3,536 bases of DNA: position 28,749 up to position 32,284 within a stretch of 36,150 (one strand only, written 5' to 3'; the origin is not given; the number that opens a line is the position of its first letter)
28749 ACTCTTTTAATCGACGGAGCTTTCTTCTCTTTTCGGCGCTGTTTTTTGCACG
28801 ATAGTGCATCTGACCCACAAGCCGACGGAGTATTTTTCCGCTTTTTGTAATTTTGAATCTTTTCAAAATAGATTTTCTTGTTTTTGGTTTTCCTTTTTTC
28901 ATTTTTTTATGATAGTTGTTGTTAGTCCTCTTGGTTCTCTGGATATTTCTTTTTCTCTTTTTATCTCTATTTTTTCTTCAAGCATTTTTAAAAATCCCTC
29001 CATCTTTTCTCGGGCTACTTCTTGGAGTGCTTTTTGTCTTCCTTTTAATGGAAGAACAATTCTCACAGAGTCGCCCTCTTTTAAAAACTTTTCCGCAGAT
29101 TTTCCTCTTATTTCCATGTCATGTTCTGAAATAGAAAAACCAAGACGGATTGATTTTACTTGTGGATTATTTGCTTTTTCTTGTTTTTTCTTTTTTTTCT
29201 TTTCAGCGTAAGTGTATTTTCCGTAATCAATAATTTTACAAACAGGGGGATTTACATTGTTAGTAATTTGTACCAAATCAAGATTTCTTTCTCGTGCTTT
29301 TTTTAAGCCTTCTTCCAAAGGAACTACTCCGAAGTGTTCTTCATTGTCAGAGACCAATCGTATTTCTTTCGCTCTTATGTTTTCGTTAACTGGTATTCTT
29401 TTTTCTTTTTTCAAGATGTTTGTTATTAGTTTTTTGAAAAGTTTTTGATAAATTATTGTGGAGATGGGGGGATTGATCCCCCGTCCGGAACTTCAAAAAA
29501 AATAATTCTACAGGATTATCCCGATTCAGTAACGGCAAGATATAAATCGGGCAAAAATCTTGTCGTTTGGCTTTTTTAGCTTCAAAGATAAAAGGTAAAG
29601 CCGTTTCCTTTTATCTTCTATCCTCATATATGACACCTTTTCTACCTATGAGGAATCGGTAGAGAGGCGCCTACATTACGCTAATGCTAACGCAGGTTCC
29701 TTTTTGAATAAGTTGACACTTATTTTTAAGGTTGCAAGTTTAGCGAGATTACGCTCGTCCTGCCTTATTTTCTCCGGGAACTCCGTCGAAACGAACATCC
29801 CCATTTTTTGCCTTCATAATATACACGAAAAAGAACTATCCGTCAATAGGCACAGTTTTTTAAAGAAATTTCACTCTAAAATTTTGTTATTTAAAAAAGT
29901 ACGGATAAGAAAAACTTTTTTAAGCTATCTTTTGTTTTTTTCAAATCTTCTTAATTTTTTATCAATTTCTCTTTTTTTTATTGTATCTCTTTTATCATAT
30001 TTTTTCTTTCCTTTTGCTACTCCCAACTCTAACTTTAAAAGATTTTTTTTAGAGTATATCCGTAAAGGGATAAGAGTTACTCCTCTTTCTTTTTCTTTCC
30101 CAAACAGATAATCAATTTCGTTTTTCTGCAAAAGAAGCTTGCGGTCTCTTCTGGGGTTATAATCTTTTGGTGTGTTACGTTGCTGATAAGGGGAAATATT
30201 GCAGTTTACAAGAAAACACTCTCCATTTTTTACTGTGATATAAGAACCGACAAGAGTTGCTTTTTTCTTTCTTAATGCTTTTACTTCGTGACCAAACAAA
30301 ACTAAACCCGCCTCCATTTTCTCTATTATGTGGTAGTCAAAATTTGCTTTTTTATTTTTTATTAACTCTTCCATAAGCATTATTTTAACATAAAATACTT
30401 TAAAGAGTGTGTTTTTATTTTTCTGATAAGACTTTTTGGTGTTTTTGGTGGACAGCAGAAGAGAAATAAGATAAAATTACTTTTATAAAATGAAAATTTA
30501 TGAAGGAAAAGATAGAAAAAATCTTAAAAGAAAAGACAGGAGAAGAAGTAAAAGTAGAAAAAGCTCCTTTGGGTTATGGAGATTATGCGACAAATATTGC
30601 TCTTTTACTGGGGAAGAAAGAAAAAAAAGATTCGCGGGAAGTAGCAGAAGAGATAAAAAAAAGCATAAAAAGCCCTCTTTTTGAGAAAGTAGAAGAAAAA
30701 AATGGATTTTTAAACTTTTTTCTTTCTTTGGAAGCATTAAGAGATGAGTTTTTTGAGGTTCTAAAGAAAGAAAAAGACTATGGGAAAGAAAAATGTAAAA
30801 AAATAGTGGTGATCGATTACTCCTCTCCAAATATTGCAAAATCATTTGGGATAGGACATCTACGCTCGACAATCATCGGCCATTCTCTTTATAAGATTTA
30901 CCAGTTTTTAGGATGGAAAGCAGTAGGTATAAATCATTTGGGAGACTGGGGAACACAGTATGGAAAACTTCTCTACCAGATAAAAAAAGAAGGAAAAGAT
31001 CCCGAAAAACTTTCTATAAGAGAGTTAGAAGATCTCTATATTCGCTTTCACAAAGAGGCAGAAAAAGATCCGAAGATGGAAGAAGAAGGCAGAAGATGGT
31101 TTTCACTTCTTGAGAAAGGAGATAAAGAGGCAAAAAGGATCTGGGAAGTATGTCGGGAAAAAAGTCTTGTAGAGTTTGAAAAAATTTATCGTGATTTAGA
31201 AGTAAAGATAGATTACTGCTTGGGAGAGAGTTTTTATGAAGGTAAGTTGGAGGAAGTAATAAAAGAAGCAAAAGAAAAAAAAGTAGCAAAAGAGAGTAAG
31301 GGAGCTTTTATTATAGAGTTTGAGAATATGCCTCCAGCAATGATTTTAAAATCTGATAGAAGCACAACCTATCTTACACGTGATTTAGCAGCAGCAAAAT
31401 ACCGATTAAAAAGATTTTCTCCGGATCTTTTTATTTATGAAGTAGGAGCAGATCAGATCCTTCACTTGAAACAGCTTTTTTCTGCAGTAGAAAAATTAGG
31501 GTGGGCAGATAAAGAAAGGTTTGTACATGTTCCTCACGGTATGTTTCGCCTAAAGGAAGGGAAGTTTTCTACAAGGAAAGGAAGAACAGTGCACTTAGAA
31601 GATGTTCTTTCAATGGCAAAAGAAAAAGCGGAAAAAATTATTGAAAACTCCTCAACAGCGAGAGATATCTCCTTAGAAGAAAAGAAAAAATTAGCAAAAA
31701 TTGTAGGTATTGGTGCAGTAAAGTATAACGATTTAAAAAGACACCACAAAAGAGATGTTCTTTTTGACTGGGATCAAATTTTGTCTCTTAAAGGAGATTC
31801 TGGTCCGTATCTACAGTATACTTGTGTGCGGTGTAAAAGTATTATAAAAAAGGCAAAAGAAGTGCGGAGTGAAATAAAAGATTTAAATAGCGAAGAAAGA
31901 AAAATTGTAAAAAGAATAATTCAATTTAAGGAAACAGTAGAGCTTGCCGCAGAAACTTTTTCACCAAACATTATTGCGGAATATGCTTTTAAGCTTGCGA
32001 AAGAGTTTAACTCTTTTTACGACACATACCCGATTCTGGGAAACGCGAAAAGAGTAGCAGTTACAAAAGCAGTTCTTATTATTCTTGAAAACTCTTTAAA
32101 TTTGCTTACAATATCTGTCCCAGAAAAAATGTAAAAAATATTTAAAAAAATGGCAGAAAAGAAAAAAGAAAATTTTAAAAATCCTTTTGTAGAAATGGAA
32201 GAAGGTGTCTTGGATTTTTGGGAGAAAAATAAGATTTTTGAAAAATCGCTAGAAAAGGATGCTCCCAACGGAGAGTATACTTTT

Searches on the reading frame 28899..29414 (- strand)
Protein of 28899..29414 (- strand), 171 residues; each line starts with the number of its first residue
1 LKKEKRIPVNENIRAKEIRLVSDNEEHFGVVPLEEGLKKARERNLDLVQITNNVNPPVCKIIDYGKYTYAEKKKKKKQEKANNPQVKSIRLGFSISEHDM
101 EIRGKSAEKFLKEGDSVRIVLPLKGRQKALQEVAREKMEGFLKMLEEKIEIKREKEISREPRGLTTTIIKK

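Call 54: search_protein_families(library=pfam, proteins=[window:28899-29414:-], max_evalue=0.00001)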
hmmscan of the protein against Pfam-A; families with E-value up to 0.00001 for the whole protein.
window:28899-29414:- (171 aa): 2 families
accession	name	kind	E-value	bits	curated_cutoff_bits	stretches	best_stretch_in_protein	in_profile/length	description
PF05198.21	IF3_N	-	6.7e-28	97.1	26.9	1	9-78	1-70/70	Translation initiation factor IF-3, N-terminal domain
PF00707.27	IF3_C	-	5.2e-16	58.8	34.8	1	85-157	2-74/86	Translation initiation factor IF-3, C-terminal domain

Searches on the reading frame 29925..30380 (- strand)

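Call 54: search_protein_families(library=pfam, proteins=[window:29925-30380:-], max_evalue=0.00001)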
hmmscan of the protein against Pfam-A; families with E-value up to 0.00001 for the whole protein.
window:29925-30380:- (151 aa): 1 family
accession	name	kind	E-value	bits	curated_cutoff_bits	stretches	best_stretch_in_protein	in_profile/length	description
PF01668.23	SmpB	-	7.6e-52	175.5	27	1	7-147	2-141/143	SmpB protein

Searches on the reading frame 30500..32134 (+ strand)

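Call 54: search_protein_families(library=pfam, proteins=[window:30500-32134:+], max_evalue=0.00001)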
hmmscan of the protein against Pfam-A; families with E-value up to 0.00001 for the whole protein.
window:30500-32134:+ (544 aa): 3 families
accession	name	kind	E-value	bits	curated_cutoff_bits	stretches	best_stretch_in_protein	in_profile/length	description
PF00750.26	tRNA-synt_1d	-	7.4e-85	285.4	23.3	1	87-424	5-349/349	tRNA synthetases class I (R), catalytic domain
PF05746.21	DALR_1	-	3.6e-24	85.5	22.3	1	438-544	1-117/117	DALR anticodon binding domain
PF03485.21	Arg_tRNA_synt_N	-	4.8e-14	53.2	21.5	1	2-75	8-85/85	Arginyl tRNA synthetase N terminal domain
